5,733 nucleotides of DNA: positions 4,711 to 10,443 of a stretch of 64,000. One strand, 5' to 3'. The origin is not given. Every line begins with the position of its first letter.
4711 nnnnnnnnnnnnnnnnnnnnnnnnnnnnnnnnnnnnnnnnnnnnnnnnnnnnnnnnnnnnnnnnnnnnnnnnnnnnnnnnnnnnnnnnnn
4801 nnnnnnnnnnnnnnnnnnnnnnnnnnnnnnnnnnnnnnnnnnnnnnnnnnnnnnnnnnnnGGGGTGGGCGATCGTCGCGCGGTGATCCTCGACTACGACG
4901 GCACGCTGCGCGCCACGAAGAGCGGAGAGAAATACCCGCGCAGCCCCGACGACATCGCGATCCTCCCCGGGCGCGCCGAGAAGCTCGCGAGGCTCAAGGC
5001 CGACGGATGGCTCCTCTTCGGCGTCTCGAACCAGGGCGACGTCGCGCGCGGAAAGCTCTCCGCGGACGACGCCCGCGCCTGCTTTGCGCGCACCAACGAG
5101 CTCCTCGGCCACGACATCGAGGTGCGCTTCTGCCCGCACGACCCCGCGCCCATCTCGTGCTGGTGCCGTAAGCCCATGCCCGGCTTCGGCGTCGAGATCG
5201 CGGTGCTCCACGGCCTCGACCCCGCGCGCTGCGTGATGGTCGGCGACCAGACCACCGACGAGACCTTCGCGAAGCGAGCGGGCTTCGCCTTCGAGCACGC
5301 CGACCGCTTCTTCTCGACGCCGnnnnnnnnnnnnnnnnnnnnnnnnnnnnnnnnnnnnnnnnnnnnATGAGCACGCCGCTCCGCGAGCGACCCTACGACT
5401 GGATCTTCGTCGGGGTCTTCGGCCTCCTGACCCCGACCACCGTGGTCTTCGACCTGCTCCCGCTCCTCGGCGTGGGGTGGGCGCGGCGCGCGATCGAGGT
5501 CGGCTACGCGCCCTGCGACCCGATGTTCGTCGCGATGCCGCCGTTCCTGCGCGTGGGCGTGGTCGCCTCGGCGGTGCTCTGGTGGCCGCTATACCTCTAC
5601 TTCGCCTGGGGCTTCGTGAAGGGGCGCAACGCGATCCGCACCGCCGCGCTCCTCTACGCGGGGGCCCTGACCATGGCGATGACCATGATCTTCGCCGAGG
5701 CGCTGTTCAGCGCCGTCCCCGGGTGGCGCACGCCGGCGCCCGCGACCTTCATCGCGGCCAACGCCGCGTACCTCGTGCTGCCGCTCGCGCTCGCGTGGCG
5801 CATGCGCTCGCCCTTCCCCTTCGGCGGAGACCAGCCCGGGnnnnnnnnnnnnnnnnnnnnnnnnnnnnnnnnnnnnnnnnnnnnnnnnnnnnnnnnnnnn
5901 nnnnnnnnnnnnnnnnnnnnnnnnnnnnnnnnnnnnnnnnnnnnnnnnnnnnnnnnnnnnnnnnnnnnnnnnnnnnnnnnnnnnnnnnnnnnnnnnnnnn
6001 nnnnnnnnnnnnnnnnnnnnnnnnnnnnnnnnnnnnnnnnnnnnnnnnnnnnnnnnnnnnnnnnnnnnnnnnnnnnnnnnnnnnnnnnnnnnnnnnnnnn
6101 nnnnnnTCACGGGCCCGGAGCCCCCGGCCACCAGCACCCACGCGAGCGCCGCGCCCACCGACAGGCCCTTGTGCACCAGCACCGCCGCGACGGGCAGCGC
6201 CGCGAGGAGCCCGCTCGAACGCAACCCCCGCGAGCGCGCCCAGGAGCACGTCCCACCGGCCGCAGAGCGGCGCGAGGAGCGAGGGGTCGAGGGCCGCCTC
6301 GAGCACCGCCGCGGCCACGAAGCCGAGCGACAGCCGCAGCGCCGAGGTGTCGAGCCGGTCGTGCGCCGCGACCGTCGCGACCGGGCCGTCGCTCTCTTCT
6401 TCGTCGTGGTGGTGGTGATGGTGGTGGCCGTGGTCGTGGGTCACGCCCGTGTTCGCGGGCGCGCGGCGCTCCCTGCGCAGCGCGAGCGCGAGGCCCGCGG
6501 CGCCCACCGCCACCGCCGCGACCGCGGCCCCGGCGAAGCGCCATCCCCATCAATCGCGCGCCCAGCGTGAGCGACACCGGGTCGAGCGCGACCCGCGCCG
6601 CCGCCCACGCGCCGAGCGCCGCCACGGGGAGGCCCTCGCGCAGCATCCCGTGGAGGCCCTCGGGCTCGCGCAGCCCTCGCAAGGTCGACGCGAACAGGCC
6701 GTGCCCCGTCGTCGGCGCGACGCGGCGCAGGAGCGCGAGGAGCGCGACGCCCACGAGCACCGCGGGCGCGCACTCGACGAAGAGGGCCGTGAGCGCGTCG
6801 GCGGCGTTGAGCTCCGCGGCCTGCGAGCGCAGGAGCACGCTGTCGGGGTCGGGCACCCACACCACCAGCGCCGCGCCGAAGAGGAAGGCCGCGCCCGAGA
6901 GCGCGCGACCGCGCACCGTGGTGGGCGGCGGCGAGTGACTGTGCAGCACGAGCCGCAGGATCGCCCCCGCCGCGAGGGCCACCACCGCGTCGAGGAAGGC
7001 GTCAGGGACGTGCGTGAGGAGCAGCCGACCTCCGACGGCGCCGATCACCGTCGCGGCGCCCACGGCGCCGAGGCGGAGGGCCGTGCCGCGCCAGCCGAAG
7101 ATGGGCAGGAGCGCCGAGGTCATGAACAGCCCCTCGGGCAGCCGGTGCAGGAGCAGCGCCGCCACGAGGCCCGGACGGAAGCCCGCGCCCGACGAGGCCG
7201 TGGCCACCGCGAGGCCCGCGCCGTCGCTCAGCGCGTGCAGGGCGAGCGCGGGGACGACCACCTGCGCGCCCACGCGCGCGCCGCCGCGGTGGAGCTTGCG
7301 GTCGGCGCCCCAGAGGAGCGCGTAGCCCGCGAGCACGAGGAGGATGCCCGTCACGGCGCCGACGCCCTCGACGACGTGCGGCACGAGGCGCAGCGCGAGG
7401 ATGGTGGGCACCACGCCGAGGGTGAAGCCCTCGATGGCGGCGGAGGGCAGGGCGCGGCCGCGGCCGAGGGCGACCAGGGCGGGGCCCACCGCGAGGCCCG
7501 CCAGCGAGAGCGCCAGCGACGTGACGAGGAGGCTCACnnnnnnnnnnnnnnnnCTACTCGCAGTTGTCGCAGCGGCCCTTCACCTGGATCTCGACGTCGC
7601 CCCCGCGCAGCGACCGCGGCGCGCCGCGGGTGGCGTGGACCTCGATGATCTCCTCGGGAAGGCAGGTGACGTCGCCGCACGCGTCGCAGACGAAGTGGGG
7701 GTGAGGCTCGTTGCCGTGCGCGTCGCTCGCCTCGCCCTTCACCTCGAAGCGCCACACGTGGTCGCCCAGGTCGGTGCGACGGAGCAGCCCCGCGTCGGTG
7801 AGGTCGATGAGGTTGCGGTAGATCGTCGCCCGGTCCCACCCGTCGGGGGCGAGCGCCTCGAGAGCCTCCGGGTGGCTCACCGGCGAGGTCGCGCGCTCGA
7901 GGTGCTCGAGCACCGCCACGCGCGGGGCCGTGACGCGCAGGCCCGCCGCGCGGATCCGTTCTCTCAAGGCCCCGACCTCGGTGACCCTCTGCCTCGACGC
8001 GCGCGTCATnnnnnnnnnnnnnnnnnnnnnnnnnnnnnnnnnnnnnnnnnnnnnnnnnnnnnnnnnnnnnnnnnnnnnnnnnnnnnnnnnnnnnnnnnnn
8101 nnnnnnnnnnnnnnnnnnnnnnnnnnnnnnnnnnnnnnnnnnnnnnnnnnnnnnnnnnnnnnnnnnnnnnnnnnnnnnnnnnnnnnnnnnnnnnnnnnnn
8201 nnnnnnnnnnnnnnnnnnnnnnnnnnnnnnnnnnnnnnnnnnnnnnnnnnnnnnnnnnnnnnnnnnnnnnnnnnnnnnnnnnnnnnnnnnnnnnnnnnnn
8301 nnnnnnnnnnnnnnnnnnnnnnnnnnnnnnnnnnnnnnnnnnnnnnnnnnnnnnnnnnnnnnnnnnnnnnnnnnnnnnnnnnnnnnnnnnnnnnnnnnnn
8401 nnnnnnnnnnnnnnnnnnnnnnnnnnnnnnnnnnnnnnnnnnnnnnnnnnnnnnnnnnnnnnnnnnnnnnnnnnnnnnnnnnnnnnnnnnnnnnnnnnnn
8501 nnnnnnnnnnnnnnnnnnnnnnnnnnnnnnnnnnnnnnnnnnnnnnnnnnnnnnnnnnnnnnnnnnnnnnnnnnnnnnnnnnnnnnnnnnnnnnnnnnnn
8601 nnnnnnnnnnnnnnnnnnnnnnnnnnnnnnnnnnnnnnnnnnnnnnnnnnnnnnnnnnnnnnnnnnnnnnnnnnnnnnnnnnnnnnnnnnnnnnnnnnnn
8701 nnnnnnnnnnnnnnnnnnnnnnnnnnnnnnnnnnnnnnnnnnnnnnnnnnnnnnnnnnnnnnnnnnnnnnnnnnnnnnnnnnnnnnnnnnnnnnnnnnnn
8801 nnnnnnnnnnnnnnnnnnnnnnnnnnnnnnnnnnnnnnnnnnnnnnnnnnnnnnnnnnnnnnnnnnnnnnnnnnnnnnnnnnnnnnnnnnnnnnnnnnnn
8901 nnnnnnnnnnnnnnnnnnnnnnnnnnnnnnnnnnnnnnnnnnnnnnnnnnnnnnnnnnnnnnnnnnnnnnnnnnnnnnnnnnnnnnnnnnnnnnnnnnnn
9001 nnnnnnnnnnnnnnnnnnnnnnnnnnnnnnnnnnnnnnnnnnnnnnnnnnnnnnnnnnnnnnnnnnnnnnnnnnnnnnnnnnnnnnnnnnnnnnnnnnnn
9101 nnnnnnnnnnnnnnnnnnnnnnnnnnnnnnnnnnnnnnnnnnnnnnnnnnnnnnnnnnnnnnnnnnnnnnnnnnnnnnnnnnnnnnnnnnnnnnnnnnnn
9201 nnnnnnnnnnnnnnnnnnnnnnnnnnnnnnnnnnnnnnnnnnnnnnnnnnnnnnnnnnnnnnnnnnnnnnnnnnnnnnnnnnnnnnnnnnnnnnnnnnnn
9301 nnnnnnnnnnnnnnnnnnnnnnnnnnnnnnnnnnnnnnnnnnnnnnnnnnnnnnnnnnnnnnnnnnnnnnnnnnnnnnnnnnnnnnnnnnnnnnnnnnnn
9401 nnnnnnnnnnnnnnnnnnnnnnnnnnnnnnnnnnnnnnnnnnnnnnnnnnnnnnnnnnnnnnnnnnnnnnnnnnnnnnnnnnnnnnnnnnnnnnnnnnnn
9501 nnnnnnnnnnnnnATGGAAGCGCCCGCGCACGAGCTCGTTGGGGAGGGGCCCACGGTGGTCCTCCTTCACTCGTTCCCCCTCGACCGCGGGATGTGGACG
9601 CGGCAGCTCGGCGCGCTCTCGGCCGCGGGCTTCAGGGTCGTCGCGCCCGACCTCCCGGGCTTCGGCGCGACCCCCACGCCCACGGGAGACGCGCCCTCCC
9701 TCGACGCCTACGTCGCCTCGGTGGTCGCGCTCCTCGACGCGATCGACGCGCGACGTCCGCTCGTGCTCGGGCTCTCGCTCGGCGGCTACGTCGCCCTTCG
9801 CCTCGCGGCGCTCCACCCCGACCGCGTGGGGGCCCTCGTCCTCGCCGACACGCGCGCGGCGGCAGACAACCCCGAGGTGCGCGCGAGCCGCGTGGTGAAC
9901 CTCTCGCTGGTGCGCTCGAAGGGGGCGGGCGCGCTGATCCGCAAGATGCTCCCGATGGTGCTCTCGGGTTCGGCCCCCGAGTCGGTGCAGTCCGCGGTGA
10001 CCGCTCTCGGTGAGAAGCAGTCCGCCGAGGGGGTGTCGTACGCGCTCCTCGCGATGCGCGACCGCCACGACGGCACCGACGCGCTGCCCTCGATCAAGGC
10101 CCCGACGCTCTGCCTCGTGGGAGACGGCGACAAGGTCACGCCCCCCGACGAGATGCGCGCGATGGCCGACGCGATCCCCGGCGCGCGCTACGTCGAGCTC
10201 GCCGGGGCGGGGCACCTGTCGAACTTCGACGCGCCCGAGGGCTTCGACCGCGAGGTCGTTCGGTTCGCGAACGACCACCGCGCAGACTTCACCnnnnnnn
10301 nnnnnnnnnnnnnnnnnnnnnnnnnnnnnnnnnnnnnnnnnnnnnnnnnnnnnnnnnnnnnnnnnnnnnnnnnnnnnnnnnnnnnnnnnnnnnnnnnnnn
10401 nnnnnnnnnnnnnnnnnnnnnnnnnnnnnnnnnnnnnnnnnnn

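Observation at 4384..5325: T4-Pnk-like polynucleotide kinase / 3'-phosphatase in a bacterial chromosome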

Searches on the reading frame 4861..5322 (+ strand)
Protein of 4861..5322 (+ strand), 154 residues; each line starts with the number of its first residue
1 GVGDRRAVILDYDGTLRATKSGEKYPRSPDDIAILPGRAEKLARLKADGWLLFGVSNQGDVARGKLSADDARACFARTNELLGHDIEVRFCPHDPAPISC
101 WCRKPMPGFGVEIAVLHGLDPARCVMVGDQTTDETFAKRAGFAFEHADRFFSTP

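Call 48: search_solved_structures(query=window:4861-5322:+, max_evalue=0.01, show_alignments=5)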
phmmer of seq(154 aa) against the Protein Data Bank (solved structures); distinct sequences matched with E-value up to 0.01: 12.
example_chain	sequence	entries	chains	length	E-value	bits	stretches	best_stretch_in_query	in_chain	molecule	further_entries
4pnh_A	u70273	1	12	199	4.9e-16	62.2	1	5-142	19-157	D,D-heptose 1,7-bisphosphate phosphatase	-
3l8h_A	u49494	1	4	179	3.5e-15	59.4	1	7-143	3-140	Putative haloacid dehalogenase-like hydrolase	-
3l8e_A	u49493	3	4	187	5e-09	39.4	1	7-139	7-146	D,D-heptose 1,7-bisphosphate phosphatase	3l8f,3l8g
2gmw_A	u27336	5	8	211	7.1e-09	38.9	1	7-138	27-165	D,D-heptose 1,7-bisphosphate phosphatase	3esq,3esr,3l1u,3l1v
1yj5_A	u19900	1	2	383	1.5e-08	37.9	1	7-94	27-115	5' polynucleotide kinase-3' phosphatase catalytic domain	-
3zvl_A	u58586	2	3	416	1.7e-08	37.7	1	7-94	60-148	BIFUNCTIONAL POLYNUCLEOTIDE PHOSPHATASE/KINASE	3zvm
2o2x_A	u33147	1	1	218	6.1e-08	35.9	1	7-143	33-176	hypothetical protein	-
3zvn_A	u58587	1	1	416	7.1e-08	35.6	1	9-94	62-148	BIFUNCTIONAL POLYNUCLEOTIDE PHOSPHATASE/KINASE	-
2fpr_A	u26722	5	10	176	8.8e-08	35.3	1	6-143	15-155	Histidine biosynthesis bifunctional protein hisB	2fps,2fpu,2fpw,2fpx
3u7g_A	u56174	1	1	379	1.1e-07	35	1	10-94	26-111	Bifunctional polynucleotide phosphatase/kinase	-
3u7e_B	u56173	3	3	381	1.1e-07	35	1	10-94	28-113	Bifunctional polynucleotide phosphatase/kinase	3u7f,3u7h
4ex6_A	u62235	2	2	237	0.0015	21.6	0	80-143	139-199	AlnB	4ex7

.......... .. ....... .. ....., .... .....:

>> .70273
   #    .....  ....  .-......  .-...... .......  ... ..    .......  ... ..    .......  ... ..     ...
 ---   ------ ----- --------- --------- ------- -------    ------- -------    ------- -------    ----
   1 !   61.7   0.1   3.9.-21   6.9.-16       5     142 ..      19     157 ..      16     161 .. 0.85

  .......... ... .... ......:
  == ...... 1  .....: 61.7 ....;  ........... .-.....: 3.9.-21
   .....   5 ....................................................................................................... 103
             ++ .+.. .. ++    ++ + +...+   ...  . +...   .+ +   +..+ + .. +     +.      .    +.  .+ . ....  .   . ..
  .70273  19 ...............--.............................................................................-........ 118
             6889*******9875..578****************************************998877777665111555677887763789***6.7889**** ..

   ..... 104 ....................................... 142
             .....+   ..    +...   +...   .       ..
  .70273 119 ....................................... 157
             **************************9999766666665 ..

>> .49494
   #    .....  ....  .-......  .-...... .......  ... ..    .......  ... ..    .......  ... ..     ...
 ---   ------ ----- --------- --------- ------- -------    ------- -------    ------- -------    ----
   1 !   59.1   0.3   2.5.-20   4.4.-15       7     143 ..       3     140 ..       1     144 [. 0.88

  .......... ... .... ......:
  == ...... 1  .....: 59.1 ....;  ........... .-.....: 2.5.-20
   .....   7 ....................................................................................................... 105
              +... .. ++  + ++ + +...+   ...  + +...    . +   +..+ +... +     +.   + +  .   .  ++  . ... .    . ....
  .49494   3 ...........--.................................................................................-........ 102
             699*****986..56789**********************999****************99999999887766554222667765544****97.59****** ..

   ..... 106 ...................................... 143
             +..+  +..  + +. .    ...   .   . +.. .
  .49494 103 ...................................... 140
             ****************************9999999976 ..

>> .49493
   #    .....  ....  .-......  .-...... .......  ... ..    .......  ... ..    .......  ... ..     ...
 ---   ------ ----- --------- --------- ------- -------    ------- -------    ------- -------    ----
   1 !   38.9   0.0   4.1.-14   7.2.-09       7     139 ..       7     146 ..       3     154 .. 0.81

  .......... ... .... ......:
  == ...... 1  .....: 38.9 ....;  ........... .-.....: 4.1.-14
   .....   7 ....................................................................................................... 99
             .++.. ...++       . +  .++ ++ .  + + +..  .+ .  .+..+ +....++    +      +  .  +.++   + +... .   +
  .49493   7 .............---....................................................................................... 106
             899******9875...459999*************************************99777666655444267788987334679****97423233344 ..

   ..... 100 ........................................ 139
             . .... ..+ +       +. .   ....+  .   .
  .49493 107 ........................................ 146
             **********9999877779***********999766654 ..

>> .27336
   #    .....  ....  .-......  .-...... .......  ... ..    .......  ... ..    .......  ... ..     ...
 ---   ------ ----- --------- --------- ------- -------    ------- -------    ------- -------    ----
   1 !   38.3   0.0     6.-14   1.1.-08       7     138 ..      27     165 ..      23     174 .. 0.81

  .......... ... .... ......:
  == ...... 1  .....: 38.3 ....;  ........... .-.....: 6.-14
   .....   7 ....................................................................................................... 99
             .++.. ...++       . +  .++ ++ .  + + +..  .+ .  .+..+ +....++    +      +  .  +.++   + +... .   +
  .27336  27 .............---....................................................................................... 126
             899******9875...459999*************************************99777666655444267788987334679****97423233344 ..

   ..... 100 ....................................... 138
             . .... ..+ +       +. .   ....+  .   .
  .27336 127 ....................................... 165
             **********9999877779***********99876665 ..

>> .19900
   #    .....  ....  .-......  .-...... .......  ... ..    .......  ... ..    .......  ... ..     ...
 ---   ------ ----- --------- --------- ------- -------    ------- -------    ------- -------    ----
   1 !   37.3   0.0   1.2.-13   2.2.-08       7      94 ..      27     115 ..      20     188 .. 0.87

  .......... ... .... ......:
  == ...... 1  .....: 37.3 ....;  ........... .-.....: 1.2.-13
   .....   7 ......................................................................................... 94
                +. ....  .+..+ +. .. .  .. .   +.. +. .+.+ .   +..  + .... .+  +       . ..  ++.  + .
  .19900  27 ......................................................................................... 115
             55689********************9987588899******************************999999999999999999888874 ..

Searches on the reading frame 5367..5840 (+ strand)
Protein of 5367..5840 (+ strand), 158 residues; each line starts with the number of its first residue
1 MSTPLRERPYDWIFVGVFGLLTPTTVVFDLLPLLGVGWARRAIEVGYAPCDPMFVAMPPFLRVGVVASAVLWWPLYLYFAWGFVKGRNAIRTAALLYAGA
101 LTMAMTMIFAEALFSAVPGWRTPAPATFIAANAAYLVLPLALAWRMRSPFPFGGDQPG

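Call 8: search_protein_families(library=pfam, proteins=[window:5367-5840:+], max_evalue=0.01)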
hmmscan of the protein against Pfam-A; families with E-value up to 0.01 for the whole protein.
window:5367-5840:+ (158 aa): 1 family
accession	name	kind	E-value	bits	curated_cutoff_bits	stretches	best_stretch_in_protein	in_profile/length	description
PF05241.17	EBP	-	4.7e-10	40.2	25.7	1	51-146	15-113/113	EXPERA (EXPanded EBP superfamily)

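Call 63: search_protein_families(library=padloc, proteins=[window:5367-5840:+], max_evalue=0.01)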
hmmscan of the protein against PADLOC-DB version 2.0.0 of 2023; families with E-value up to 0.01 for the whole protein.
window:5367-5840:+ (158 aa): 0 families

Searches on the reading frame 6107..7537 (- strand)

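Call 8: search_protein_families(library=pfam, proteins=[window:6107-7537:-], max_evalue=0.01)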
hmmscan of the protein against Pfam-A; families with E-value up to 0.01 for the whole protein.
window:6107-7537:- (476 aa): 1 family
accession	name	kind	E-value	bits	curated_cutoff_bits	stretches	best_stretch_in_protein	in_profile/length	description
PF02535.28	Zip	-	0.0016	18.2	35.1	1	82-226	169-320/323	ZIP Zinc transporter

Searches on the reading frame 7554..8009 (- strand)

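Call 8: search_protein_families(library=pfam, proteins=[window:7554-8009:-], max_evalue=0.01)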
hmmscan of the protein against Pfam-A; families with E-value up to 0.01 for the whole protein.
window:7554-8009:- (151 aa): 3 families
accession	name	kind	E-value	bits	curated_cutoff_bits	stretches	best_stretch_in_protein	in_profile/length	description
PF01475.25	FUR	-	1.5e-11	45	23.1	1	22-125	2-101/121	Ferric uptake regulator family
PF25213.1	HVO_A0261_N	-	0.0017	18.7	35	1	27-80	10-58/86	HVO_A0261 N-terminal domain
PF12840.13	HTH_20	-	0.0023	18.3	27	1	30-78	6-50/51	Helix-turn-helix domain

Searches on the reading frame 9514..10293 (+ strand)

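Call 8: search_protein_families(library=pfam, proteins=[window:9514-10293:+], max_evalue=0.01)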
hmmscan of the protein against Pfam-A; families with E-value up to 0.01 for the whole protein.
window:9514-10293:+ (260 aa): 10 families
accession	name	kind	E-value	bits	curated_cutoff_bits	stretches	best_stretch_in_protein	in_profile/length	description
PF00561.26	Abhydrolase_1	-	9e-32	111.1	25.8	1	13-241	1-245/245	alpha/beta hydrolase fold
PF12697.13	Abhydrolase_6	-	7.9e-27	95.8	26.3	1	15-244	1-214/217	Alpha/beta hydrolase family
PF12146.15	Hydrolase_4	-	2.9e-18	66.5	27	1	14-234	6-232/239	Serine aminopeptidase, S33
PF03096.20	Ndr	-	2.6e-09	36.7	23.3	1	50-205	68-229/283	Ndr family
PF08386.16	Abhydrolase_4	-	0.00035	21.1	21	1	195-241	34-80/103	TAP-like protein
PF03959.19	FSH1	-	0.0036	17.5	21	0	173-234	149-199/211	Serine hydrolase (FSH1)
PF05448.18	AXE1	-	0.0037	16.5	21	0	67-104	163-200/321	Acetyl xylan esterase (AXE1)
PF00326.27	Peptidase_S9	-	0.0068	16.4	22.6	0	73-109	57-93/213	Prolyl oligopeptidase family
PF00756.26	Esterase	-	0.0081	16.4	22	0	82-106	117-141/251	Putative esterase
PF11339.14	DUF3141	-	0.0091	15.1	29.7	0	66-112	128-173/582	Protein of unknown function (DUF3141)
